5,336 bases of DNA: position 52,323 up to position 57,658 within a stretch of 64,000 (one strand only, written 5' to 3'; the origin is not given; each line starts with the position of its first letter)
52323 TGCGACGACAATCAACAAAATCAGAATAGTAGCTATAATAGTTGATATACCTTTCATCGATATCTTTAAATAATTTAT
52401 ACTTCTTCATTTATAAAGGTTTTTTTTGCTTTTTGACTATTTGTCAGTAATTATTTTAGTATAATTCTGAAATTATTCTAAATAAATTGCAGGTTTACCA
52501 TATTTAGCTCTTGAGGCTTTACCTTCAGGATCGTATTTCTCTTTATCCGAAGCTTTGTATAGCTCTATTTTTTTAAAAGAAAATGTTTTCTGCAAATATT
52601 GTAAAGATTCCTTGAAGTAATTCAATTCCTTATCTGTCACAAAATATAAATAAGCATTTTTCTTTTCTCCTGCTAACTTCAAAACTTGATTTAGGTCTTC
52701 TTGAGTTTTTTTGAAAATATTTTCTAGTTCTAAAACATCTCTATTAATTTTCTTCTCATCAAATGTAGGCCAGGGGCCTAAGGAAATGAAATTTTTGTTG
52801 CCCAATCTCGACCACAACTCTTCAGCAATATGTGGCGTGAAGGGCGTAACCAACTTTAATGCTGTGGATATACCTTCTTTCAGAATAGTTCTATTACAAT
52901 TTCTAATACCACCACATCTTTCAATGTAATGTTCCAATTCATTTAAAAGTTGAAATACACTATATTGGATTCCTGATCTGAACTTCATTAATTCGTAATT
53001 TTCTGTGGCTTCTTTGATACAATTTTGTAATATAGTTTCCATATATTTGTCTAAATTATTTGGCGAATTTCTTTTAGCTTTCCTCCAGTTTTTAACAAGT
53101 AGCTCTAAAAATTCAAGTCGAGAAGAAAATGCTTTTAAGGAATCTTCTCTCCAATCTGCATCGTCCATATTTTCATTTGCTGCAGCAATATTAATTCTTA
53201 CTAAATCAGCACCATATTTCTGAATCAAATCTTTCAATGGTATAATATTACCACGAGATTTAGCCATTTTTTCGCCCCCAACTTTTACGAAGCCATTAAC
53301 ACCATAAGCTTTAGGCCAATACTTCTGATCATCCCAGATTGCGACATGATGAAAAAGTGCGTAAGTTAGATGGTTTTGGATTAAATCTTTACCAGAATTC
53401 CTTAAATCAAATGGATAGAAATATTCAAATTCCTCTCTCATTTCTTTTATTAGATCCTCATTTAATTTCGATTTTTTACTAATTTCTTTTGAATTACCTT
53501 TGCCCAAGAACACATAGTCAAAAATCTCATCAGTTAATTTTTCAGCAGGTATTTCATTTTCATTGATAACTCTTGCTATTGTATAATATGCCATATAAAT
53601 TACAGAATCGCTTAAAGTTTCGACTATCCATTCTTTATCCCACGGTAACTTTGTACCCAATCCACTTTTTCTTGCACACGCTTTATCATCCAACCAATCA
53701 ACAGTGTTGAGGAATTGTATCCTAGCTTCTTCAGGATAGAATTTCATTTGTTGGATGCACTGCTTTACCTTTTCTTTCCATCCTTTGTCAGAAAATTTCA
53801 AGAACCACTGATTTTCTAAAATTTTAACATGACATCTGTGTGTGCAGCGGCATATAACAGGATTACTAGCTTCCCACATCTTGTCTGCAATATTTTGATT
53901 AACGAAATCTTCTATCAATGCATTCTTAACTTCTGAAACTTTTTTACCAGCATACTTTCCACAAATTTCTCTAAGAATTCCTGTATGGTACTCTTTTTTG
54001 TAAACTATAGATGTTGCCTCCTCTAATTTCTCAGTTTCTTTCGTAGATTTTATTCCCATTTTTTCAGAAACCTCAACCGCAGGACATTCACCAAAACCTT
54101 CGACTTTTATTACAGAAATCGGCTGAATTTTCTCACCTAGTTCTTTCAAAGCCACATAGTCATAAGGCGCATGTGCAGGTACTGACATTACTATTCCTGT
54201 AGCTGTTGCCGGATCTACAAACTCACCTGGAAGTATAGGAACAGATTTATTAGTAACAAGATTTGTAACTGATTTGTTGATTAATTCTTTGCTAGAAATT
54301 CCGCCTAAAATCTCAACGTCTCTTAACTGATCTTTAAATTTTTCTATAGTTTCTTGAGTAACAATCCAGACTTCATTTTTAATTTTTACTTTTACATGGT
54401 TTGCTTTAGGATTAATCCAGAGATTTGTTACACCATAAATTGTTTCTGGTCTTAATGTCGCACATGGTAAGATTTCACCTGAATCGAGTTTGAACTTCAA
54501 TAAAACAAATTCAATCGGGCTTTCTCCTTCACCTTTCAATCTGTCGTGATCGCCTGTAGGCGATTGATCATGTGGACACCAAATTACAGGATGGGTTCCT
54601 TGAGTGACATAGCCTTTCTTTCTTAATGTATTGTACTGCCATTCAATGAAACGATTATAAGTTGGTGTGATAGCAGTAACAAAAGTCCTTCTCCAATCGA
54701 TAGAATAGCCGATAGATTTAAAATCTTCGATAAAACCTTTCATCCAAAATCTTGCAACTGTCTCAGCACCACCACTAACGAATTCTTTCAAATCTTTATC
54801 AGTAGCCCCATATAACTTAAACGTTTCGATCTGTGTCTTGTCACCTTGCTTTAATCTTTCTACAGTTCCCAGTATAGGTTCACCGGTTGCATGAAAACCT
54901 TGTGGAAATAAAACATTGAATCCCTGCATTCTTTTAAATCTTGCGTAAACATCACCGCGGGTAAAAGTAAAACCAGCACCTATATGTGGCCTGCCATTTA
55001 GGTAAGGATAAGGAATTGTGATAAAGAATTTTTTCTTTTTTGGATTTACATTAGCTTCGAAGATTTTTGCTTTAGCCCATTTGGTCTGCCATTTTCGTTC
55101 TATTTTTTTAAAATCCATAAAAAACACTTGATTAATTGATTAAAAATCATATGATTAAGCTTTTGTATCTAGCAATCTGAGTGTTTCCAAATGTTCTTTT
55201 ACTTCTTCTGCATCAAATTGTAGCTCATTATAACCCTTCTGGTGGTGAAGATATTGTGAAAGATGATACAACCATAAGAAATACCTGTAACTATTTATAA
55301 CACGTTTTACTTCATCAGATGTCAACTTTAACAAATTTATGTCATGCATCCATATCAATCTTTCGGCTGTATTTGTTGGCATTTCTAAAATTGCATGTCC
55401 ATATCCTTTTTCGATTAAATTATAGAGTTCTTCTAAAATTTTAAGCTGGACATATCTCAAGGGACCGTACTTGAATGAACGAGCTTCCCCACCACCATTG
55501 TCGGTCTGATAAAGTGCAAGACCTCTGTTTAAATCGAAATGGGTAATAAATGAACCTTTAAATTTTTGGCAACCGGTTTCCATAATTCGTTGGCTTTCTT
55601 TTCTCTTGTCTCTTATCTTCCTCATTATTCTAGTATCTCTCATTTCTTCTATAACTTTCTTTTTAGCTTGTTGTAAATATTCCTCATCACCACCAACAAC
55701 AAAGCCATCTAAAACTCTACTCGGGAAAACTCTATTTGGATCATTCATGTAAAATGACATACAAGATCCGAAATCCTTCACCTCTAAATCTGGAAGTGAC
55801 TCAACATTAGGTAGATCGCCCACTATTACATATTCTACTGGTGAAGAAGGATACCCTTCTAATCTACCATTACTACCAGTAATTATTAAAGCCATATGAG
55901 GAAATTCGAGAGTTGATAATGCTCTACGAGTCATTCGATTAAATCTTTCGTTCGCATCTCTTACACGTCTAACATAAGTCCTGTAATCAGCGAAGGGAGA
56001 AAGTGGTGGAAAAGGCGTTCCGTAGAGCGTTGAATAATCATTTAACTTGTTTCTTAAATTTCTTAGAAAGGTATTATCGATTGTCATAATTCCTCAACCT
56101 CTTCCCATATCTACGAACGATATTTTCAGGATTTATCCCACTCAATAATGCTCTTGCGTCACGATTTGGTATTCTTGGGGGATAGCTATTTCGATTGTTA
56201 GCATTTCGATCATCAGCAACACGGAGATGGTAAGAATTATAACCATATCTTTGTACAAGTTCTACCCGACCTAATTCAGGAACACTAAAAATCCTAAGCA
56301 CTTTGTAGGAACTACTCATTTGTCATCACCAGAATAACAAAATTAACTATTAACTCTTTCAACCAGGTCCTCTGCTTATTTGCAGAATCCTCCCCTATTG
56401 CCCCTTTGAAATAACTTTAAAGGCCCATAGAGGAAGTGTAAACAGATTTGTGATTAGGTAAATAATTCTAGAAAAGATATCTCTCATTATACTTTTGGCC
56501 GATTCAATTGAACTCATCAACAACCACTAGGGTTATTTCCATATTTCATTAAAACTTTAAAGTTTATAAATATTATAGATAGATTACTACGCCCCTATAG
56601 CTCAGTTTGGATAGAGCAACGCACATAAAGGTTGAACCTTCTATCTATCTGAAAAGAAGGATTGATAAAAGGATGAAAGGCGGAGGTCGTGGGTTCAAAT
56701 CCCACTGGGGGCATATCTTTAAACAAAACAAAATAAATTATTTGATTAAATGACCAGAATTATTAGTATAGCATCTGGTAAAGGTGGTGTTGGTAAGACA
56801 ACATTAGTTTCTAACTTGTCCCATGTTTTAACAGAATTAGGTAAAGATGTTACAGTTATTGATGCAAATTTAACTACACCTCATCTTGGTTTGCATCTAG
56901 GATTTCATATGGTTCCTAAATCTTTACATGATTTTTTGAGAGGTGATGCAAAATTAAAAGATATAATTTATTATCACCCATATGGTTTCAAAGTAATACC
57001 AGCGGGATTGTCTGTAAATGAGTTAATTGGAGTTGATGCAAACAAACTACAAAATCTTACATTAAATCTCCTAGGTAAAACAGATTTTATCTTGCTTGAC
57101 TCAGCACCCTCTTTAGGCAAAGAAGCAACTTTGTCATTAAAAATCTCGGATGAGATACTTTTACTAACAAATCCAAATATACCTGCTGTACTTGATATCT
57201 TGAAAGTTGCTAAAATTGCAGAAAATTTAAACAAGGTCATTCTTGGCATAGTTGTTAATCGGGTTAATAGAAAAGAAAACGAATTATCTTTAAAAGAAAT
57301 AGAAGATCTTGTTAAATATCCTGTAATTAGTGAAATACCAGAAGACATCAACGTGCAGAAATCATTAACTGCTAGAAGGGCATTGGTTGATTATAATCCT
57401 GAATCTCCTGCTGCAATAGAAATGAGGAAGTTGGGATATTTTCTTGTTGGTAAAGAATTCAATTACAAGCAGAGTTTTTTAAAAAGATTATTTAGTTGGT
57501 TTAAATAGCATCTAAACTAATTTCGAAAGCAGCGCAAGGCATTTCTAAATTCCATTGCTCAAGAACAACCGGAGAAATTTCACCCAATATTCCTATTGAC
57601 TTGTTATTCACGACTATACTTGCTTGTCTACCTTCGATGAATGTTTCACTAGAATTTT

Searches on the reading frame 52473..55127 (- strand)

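Call 97: search_protein_families(library=pfam, proteins=[window:52473-55127:-], max_evalue=0.0001)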
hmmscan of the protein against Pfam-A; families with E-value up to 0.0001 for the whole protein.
window:52473-55127:- (884 aa): 5 families
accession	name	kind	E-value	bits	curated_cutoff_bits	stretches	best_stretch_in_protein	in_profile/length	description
PF00133.28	tRNA-synt_1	-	5e-38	131.4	22.7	1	12-655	1-409/414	tRNA synthetases class I (I, L, M and V)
PF08264.19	Anticodon_1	-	3.5e-21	76.1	25.1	1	693-820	1-130/148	Anticodon-binding domain of tRNA ligase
PF09334.17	tRNA-synt_1g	-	1.5e-19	70.5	20.1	2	35-90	2-57/391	tRNA synthetases class I (M)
PF01406.26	tRNA-synt_1e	-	7.7e-10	39.1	27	1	572-664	207-296/301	tRNA synthetases class I (C) catalytic domain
PF13603.12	tRNA-synt_1_2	-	6.1e-09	36.1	25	1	210-336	12-138/185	Leucyl-tRNA synthetase, editing domain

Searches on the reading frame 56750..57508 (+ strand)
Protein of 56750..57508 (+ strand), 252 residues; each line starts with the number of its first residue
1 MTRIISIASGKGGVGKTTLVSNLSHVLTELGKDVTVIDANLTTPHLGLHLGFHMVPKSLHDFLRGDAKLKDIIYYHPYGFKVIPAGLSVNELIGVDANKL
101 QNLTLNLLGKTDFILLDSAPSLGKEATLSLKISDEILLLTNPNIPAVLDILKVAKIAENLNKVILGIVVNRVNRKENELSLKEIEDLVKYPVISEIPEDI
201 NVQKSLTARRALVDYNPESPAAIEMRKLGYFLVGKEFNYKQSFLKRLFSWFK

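Call 97: search_protein_families(library=pfam, proteins=[window:56750-57508:+], max_evalue=0.0001)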
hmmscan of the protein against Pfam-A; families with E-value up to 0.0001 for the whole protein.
window:56750-57508:+ (252 aa): 5 families
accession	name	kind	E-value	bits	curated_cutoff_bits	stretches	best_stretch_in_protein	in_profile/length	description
PF01656.29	CbiA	-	1.6e-18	67.3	25.4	1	5-205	1-118/125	CobQ/CobB/MinD/ParA nucleotide binding domain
PF13614.12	AAA_31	-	1e-16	61.8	27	1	2-151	1-158/177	AAA domain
PF10609.15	ParA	-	2.1e-16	60.5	27.1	1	2-226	3-239/246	NUBPL iron-transfer P-loop NTPase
PF00142.24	Fer4_NifH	-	5e-10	39.7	25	1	9-228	6-240/271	4Fe-4S iron sulfur cluster binding proteins, NifH/frxC family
PF06564.18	CBP_BcsQ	-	2.6e-08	34.1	21.3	1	5-228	4-229/234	Cellulose biosynthesis protein BcsQ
